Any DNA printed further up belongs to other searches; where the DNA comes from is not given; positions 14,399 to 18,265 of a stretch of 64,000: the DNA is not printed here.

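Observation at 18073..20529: Apparent 4-nt stop/start overlaps (TTGA) between three consecutive genes are start-codon artefacts, and the second PAS-cyclase has no in-frame ATG for its conserved N-terminus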

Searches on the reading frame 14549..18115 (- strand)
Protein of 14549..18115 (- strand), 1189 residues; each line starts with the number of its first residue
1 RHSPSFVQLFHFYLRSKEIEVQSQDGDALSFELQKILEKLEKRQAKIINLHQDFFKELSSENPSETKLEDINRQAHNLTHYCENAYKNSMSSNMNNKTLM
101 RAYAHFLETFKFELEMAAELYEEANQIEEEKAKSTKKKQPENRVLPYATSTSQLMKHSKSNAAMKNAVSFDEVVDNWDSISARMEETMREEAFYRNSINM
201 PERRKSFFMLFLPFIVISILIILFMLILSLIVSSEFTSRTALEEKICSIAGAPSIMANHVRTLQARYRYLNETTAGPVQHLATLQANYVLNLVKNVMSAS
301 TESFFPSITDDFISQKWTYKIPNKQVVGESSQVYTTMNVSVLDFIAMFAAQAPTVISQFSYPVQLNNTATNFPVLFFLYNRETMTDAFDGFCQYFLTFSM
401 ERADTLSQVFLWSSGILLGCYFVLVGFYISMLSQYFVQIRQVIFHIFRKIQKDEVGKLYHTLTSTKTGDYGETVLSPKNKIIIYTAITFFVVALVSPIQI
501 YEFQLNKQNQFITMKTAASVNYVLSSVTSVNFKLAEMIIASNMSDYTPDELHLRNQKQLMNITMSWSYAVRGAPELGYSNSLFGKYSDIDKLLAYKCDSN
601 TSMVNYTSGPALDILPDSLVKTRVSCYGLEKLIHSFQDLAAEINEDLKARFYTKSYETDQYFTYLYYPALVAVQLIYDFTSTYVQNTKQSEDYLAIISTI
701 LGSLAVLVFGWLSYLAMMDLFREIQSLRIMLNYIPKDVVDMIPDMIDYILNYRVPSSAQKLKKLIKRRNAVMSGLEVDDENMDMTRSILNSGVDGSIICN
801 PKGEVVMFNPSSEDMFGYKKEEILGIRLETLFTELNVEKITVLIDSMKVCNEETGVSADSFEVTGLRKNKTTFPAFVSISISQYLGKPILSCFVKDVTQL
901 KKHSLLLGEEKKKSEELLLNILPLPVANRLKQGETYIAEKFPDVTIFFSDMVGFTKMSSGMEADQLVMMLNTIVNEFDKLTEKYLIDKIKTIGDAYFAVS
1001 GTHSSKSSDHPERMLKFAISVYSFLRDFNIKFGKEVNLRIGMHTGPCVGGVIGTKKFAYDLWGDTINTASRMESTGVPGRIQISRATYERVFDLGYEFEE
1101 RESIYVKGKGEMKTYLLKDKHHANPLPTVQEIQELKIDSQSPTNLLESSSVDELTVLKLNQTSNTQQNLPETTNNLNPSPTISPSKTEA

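Call 12: find_homologous_proteins(query=window:14549-18115:-)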
Query window:14549-18115:- (1189 aa): 9 proteins with E <= 0.001 among 7113 candidates.
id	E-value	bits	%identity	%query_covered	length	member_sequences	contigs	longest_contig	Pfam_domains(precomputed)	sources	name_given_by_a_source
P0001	0.0e+0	2943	100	99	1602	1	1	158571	PF13426.14,PF00211.26,PF25474.2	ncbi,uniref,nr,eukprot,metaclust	ncbi:predicted protein [Naegleria gruberi]|uniref:Predicted protein n=1 Tax=Naegleria gruberi TaxID=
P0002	1.5e-46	177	36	28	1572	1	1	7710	PF13426.14,PF00211.26,PF00989.32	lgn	-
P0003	4.1e-42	163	39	19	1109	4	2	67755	PF07495.20,PF07494.18,PF00211.26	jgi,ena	-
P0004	7.6e-41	159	39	19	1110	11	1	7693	PF07495.20,PF07494.18,PF00211.26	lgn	-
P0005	6.9e-32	129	30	12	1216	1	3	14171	PF00211.26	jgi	jgi:class 3 adenylate cyclase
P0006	7.3e-12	63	30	14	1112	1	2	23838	PF17874.8,PF00515.35,PF13424.13,PF00211.26,PF07719.24,PF13191.13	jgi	jgi:class 3 adenylate cyclase/tetratricopeptide (TPR) repeat protein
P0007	7.7e-7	46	28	14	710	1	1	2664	PF05226.17,PF00211.26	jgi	jgi:adenylate cyclase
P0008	1.9e-4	38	27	11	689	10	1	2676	PF13426.14,PF13188.14,PF13185.13,PF01590.33,PF02518.32,PF00512.32,PF00989.32,PF00072.31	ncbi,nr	ncbi:MAG: PAS domain S-box protein [Candidatus Brocadiales bacterium]|nr:PAS domain S-box protein [C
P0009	3.0e-4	37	23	15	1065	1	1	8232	PF12862.14,PF17874.8,PF00515.35,PF13424.13,PF13176.13,PF13432.13,PF00211.26,PF13181.13,PF07719.24,PF13191.13,PF13374.13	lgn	-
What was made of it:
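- Tried and rejected: For gene B it found only distant PAS or cyclase hits (call 12).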

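Call 13: search_protein_families(library=pfam, proteins=[window:14549-18115:-, P0002], max_evalue=0.01)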
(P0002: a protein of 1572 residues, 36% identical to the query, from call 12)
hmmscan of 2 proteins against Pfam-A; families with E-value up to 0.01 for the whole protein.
window:14549-18115:- (1189 aa): 5 families
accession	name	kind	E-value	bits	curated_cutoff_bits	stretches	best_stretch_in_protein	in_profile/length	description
PF00211.25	Guanylate_cyc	-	8e-60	202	21.9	1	938-1118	3-182/183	Adenylate and Guanylate cyclase catalytic domain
PF13426.13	PAS_9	-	8.4e-16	58.6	27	1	794-899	2-103/103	PAS domain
PF25474.1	TPR_TmcB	-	3.3e-14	53.3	27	1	17-133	7-124/125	TmcB, TPR repeats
PF00989.32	PAS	-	0.0001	22.7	22.6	1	785-845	3-67/113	PAS fold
PF13188.13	PAS_8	-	0.0035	17.6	21.8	0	786-837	4-52/65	PAS domain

P0002 (1572 aa): 3 families
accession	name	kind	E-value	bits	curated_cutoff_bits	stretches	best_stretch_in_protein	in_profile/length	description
PF00211.25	Guanylate_cyc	-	3.9e-43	147.6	21.9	1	1359-1540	6-182/183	Adenylate and Guanylate cyclase catalytic domain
PF13426.13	PAS_9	-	5.1e-14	52.8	27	1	1212-1316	2-102/103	PAS domain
PF00989.32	PAS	-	1.6e-06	28.5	22.6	1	1206-1305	6-104/113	PAS fold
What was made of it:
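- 14546..18115 (-): Gene B, 3' part: 1189 codons plus a stop. It holds TPR_TmcB (18067..17717), four hydrophobic segments, PAS_9 (15736..15419) and a class III cyclase domain (15304..14762). The stop is at 14548-14546. Pfam, call 13 (Guanylate_cyc 8e-60, PAS_9 8.4e-16, TPR_TmcB 3.3e-14).
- On Class III adenylate/guanylate cyclase (PF00211): Gene B scores 202 bits, E = 8e-60, covering profile positions 3-182 of 183 (call 13).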
